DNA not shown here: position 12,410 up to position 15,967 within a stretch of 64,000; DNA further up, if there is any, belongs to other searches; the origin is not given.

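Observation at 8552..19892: Non-canonical cytochrome-coupled Rnf-type cluster: two giant beta-propeller/haem proteins, ApbE, a pentahaem cytochrome and rnfC-G-(A/E)-D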

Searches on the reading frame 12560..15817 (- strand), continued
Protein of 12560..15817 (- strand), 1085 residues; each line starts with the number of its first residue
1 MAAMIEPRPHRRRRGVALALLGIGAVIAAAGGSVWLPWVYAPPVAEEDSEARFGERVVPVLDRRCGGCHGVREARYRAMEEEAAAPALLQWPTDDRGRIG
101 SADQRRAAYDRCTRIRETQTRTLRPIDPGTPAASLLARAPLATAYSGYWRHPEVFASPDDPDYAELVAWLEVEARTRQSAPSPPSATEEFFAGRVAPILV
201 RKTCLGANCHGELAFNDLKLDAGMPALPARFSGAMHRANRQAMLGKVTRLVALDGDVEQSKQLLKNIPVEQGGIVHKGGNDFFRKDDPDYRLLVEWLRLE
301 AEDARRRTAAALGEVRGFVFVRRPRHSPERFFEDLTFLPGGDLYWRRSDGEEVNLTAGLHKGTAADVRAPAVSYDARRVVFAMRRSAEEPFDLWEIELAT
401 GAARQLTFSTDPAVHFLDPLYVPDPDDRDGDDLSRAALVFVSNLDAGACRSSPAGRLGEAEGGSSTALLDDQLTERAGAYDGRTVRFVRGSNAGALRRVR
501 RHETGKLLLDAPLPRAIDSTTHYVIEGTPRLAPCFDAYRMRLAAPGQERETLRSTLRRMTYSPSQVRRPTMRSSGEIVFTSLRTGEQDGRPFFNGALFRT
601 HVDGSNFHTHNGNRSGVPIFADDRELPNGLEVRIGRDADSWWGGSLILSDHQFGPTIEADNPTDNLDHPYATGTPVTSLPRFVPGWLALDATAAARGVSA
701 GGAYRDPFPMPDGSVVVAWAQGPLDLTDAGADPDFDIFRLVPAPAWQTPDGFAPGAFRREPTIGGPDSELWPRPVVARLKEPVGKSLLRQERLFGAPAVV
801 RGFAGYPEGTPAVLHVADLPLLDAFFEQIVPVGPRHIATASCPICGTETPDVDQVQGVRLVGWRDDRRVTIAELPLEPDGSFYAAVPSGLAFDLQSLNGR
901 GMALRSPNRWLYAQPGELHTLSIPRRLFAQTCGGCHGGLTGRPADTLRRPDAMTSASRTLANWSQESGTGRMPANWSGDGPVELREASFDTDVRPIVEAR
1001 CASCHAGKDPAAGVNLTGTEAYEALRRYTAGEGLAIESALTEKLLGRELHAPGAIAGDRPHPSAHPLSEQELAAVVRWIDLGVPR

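Call 33: find_related_loci(query=A3, collection=genome_contigs, flank=10000)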
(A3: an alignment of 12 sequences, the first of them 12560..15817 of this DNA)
Query A3 (1085 aa) in genome_contigs; peptide patterns used: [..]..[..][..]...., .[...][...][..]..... (x = any residue, [..] = any of these).
84 stretches matched a pattern; 31 encode a relative of the query (tblastn E <= 1e-3); 30 distinct loci.
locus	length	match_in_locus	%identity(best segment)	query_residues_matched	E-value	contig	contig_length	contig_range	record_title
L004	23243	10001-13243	61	21-1085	0e+0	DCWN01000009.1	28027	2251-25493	MAG TPA_asm: Acidobacteria bacterium UBA2161 UBA2161_contig_8399, whole genome shotgun sequence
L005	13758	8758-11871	61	53-1085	0e+0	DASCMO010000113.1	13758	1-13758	MAG TPA_asm: Planctomycetota bacterium isolate Fu_MAG_107 c_000001061448, whole genome shotgun sequence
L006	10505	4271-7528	57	10-1082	0e+0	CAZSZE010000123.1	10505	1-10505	MAG TPA_asm: uncultured Enterobacterales bacterium isolate SRP308112_co1_361 genome assembly, contig: NODE_11863_length_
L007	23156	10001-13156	59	41-1085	0e+0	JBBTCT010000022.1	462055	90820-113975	MAG: Planctomycetota bacterium isolate H51-bin301_1 H51_bin301_1_000000000022, whole genome shotgun sequence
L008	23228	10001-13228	57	20-1082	0e+0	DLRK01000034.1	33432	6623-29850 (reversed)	MAG TPA_asm: Akkermansiaceae bacterium UBA7890 UBA7890_contig_18881, whole genome shotgun sequence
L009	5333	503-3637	59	48-1085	0e+0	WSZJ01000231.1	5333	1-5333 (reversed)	MAG: Planctomycetota bacterium isolate X3_MetaBAT.40 scaffold_4283, whole genome shotgun sequence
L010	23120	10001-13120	59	53-1085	0e+0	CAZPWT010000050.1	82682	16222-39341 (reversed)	MAG TPA_asm: uncultured Planctomycetia bacterium isolate binchicken_co200_325 genome assembly, contig: k141_761466, whol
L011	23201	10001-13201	60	36-1085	0e+0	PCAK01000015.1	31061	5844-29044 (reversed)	MAG: Acidobacteria bacterium isolate NP133 MHASMcontig_353093, whole genome shotgun sequence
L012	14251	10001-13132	58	49-1082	0e+0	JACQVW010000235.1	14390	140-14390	MAG: Planctomycetota bacterium isolate NC_groundwater_1473_Ag_S-0.65um_71_22 S_p65_S5_coassembly_k141_1433712, whole gen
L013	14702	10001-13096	59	53-1082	0e+0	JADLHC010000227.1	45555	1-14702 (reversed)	MAG: Planctomycetia bacterium isolate SJ466 c_000001338936, whole genome shotgun sequence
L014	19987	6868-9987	59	45-1081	0e+0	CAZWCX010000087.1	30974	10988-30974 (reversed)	MAG TPA_asm: uncultured Planctomycetia bacterium isolate SRP323723_co1_148 genome assembly, contig: NODE_1178_length_309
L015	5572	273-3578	52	11-1085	0e+0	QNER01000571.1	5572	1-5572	MAG: Candidatus Parabeggiatoa sp. nov. 1 isolate B3_G6 B3_Guay6_scaffold_18039, whole genome shotgun sequence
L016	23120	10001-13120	57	53-1085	0e+0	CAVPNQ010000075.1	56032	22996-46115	MAG: uncultured Planctomycetia bacterium isolate MFD10097.bin.2.14 genome assembly, contig: contig_20496, whole genome s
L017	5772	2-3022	58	65-1082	0e+0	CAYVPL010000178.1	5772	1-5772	MAG TPA_asm: uncultured Planctomycetales bacterium isolate SRP173033_co1_143 genome assembly, contig: NODE_38010_length_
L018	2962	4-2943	59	108-1085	0e+0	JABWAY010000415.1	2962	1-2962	MAG: Candidatus Brocadiia bacterium isolate MAG_16 scaffold_41969, whole genome shotgun sequence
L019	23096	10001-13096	55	51-1085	0e+0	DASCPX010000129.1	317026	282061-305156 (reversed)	MAG TPA_asm: Myxococcota bacterium isolate Fu_MAG_56 c_000001096603, whole genome shotgun sequence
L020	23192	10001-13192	57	17-1085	0e+0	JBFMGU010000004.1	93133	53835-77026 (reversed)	MAG: Myxococcota bacterium isolate MAG305 MAG305_4, whole genome shotgun sequence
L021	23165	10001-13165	53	49-1085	0e+0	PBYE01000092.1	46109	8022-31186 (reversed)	MAG: Chromatiales bacterium isolate NP37 MHASMcontig_1064818, whole genome shotgun sequence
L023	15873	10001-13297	53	7-1085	0e+0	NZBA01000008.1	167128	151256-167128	MAG: Planctomycetota bacterium isolate ARS15 70454, whole genome shotgun sequence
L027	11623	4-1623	62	555-1085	0e+0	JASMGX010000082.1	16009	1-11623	MAG: Pirellulales bacterium isolate ETNP7_MAG_59 NODE_82_length_16009_cov_4.591514, whole genome shotgun sequence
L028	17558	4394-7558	55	53-1085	0e+0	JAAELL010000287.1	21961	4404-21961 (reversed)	MAG: bacterium isolate Bpl_4 BplG_CONTIG2929761, whole genome shotgun sequence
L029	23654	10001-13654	33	26-1082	3e-158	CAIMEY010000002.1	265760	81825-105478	MAG: uncultured Myxococcales bacterium isolate Umea_bin-05835 genome assembly, contig: bin-05835:002/123, whole genome s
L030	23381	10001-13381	33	57-1082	6e-164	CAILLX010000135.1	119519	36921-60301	uncultured bacterium isolate AlinenLipids_bin-9350 genome assembly, contig: bin-9350:135/243, whole genome shotgun seque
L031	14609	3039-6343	29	47-1082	1e-47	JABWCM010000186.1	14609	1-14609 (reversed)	MAG: Myxococcales bacterium isolate MAG_56 scaffold_5207, whole genome shotgun sequence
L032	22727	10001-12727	31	46-1082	4e-46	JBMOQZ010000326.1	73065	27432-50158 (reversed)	MAG: Myxococcota bacterium isolate Betzabe_MAG167 MAG167_326, whole genome shotgun sequence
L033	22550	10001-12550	37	53-1082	5e-37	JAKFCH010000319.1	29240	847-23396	MAG: Deltaproteobacteria bacterium isolate LC016 contig-124_1821, whole genome shotgun sequence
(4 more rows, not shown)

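Call 50: find_encoding_contigs(protein=P0023, flank=10000, max_places=1)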
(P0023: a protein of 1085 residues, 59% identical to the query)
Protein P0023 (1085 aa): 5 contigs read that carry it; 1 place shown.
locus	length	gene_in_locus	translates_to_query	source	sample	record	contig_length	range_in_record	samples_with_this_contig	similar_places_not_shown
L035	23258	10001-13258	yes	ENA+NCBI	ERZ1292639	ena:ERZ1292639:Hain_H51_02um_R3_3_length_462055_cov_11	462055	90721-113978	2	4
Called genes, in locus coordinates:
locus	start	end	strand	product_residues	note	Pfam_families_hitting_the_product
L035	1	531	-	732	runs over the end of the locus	PF01315:Ald_Xan_dh_C, PF02738:MoCoBD_1, PF20256:MoCoBD_2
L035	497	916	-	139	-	PF00111:Fer2, PF13085:Fer2_3 (weak), PF01799:Fer2_2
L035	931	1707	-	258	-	PF00941:FAD_binding_5, PF03450:CO_deh_flav_C (weak)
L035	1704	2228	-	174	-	PF01558:POR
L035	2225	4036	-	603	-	PF01855:POR_N, PF02775:TPP_enzyme_C, PF12838:Fer4_7 (weak), PF13187:Fer4_9 (weak), PF13237:Fer4_10 (faint), PF00037:Fer4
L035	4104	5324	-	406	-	-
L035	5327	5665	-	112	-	PF01883:FeS_assembly_P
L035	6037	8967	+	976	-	PF21783:YNCE (faint), PF25174:Beta-prop_THOC3 (faint), PF10282:Lactonase (faint)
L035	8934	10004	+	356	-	PF02424:ApbE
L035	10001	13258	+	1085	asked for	PF00034:Cytochrom_C (faint), PF13442:Cytochrome_CBB3 (faint)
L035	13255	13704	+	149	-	-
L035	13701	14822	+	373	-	PF01512:Complex1_51K, PF10531:SLBB (faint), PF13187:Fer4_9 (faint), PF00037:Fer4 (faint), PF12797:Fer4_2 (faint), PF12837:Fer4_6 (faint), PF12838:Fer4_7 (weak), PF13237:Fer4_10 (weak)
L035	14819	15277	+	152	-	-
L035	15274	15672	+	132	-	-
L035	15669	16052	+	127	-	-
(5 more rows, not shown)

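Call 51: find_encoding_contigs(protein=P0057, flank=10000, max_places=1)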
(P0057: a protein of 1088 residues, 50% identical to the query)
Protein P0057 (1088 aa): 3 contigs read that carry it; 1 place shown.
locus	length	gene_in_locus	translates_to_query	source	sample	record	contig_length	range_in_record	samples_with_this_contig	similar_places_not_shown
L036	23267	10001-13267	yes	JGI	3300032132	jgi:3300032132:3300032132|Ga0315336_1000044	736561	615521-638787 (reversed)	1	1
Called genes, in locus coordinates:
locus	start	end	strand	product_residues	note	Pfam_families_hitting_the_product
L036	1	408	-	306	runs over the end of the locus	PF00126:HTH_1, PF13556:HTH_30 (weak), PF03466:LysR_substrate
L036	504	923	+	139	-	PF13564:DoxX_2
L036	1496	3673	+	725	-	PF18911:PKD_4 (weak)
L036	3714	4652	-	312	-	-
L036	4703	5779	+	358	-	-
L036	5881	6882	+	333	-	-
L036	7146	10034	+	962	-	PF10282:Lactonase (faint), PF21783:YNCE (weak)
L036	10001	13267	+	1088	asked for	PF00034:Cytochrom_C (faint), PF13442:Cytochrome_CBB3 (faint), PF22297:PccH (faint)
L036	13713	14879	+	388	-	PF01512:Complex1_51K, PF12838:Fer4_7 (faint), PF13534:Fer4_17 (faint), PF00037:Fer4 (faint), PF12797:Fer4_2 (faint), PF12800:Fer4_4 (faint), PF13187:Fer4_9 (weak), PF13237:Fer4_10, +2 more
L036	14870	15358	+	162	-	PF04205:FMN_bind (weak)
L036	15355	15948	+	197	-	-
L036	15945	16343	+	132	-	-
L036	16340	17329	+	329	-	PF03116:NQR2_RnfD_RnfE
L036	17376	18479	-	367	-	-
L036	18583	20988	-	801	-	PF07715:Plug, PF00593:TonB_dep_Rec_b-barrel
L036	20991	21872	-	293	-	-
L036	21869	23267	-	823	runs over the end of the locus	PF12895:ANAPC3 (faint), PF13424:TPR_12 (faint), PF00515:TPR_1 (faint), PF07719:TPR_2 (faint), PF13176:TPR_7 (faint), PF13428:TPR_14 (faint), PF13432:TPR_16 (faint), PF13431:TPR_17 (faint), +1 more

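Call 52: find_encoding_contigs(protein=P0083, flank=10000, max_places=1)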
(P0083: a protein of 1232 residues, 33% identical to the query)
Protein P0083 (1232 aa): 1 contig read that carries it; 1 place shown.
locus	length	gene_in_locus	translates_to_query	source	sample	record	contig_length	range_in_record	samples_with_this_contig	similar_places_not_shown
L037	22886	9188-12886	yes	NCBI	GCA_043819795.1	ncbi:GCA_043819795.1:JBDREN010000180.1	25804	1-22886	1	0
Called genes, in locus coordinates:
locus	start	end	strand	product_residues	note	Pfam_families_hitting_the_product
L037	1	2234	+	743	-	PF07517:SecA_DEAD, PF01043:SecA_PP_bind, PF21090:P-loop_SecA, PF07516:SecA_SW, PF02810:SEC-C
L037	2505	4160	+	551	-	PF20154:LNT_N, PF00795:CN_hydrolase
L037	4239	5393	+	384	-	PF03462:PCRF, PF00472:RF-1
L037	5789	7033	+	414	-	PF01042:Ribonuc_L-PSP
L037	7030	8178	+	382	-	PF00793:DAHP_synth_1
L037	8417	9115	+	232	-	PF00027:cNMP_binding, PF13545:HTH_Crp_2, PF00325:Crp (weak)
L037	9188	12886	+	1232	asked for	PF18582:HZS_alpha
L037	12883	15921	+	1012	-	PF10282:Lactonase (faint), PF21783:YNCE (faint), PF25174:Beta-prop_THOC3 (weak)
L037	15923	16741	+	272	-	PF03781:FGE-sulfatase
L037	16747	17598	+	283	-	PF03781:FGE-sulfatase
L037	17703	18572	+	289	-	PF00106:adh_short, PF13561:adh_short_C2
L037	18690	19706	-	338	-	PF13620:CarboxypepD_reg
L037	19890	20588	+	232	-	-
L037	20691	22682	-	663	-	PF03030:H_PPase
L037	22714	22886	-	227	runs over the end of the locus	PF00687:Ribosomal_L1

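Call 65: predict_structure(alignment_id=A1)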
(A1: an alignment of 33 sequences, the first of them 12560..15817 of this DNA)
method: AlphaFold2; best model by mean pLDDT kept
length: 1085 residues; sequences in the alignment: 33
mean_pLDDT: 87.7   pTM: 0.87
mean pLDDT of the five models: 87.7, 87.0, 86.6, 85.0, 84.1
residues with pLDDT >= 90: 691; 70-90: 289; 50-70: 71; < 50: 34
segments of 3 or more residues with pLDDT < 50: 1-13, 30-44, 951-955
pLDDT, mean of each block of 10 residues (from residue 1): 32 50 55 39 58 94 92 89 83 93 94 83 86 92 88 93 95 78 88 96 83 79 92 92 90 96 93 84 93 98 96 97 95 94 97 95 91 98 96 97 95 96 91 96 91 93 96 94 95 94 97 95 94 95 96 96 92 93 85 89 89 76 93 94 94 74 82 71 78 95 97 97 96 96 93 92 95 97 87 90 93 93 80 85 89 96 90 94 96 94 87 94 68 74 70 58 86 91 92 93 84 84 84 81 87 65 78 93 82
secondary structure, 60 per line:
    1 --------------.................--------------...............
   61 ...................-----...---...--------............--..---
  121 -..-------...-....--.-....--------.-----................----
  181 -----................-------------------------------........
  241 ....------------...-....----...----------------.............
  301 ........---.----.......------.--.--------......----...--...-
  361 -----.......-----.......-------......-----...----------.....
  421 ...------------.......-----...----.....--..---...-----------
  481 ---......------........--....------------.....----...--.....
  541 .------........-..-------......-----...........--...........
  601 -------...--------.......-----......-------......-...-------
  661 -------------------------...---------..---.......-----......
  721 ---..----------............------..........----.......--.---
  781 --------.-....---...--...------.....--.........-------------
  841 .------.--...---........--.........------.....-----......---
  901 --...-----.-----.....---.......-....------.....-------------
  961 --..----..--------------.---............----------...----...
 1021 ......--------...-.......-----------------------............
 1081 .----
elements in order (helices of 4 or more, strands of 3 or more residues): H15-31 H46-69 E70-72 H73-79 E91-93 H102-113 H135-138 H143-146 H161-176 H186-201 H233-244 H261-264 H288-308 E317-323 E342-347 E352-354 E366-372 E378-384 E392-397 E403-405 E416-423 E436-442 E448-450 E455-459 E467-469 E484-489 E496-503 E506-509 E522-526 E531-533 E536-541 H548-555 E566-571 E577-587 E590-600 E608-610 E619-625 E631-636 E644-649 E686-688 E703-709 E715-720 E736-747 E754-763 E768-774 H791-794 E798-800 E803-805 E812-816 H819-827 E857-864 E867-875 E882-886 E892-897 E903-905 E917-921 H925-931 H933-936 H943-947 H989-1000 H1018-1026 H1039-1045 H1069-1081

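Call 70: fold_search(model_id=the predicted structure, library=pdb)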
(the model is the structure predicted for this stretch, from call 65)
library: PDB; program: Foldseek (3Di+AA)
matches with E <= 10: 958; with E <= 0.001: 168
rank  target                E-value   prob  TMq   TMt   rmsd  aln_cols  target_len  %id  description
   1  5c2v_A                2.8e-25  1.00  0.43  0.58   9.7       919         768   16  Kuenenia stuttgartiensis Hydrazine Synthase (released 2015-10-14)
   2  5c2v_D                3.0e-23  1.00  0.42  0.57  15.5       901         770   17  Kuenenia stuttgartiensis Hydrazine Synthase (released 2015-10-14)
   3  3iax_A                3.2e-10  1.00  0.20  0.51  10.5       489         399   14  The crystal structure of the TolB box of Colicin A in complex with TolB reveals important differences in the recruitme (released 2009-10-13)
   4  1c5k                  4.0e-10  1.00  0.20  0.50   8.8       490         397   13  THE STRUCTURE OF TOLB, AN ESSENTIAL COMPONENT OF THE TOL-DEPENDENT TRANSLOCATION SYSTEM AND ITS INTERACTIONS WITH THE TR (released 2000-12-06)
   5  9a2l_MODEL_1_A        1.5e-09  1.00  0.21  0.48   9.0       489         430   14  Model of E. coli TolB by in-cell photo-crosslinking MS and deep learning (released 2023-02-24)
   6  2hqs_B                2.0e-09  1.00  0.22  0.53   8.0       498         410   13  Crystal structure of TolB/Pal complex (released 2007-04-03)
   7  4jml_A                2.0e-09  1.00  0.20  0.51   9.7       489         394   13  Crystal structure of the TolB(P201C)-ColicinE9 TBE peptide(A33C) complex. (released 2013-07-17)
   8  2w8b_A                2.0e-09  1.00  0.20  0.47  11.7       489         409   13  Crystal structure of processed TolB in complex with Pal (released 2009-02-17)
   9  2w8b_B                2.8e-09  1.00  0.21  0.50   8.2       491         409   13  Crystal structure of processed TolB in complex with Pal (released 2009-02-17)
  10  1crz                  3.6e-09  1.00  0.20  0.48   8.7       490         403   13  CRYSTAL STRUCTURE OF THE E. COLI TOLB PROTEIN (released 2000-08-16)
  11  2ivz_A                4.5e-09  1.00  0.20  0.50  10.5       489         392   13  Structure of TolB in complex with a peptide of the colicin E9 T- domain (released 2006-08-16)
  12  2hqs_A                5.3e-09  1.00  0.21  0.51   8.0       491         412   13  Crystal structure of TolB/Pal complex (released 2007-04-03)
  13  4r40_A                5.3e-09  1.00  0.20  0.50   9.5       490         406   13  Crystal Structure of TolB/Pal complex from Yersinia pestis. (released 2014-09-03)
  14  2ivz_C                1.2e-08  1.00  0.20  0.52   8.7       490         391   12  Structure of TolB in complex with a peptide of the colicin E9 T- domain (released 2006-08-16)
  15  4pwz_A                1.5e-08  1.00  0.20  0.49  10.1       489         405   12  Crystal structure of TolB protein from Yersinia pestis CO92 (released 2014-04-02)
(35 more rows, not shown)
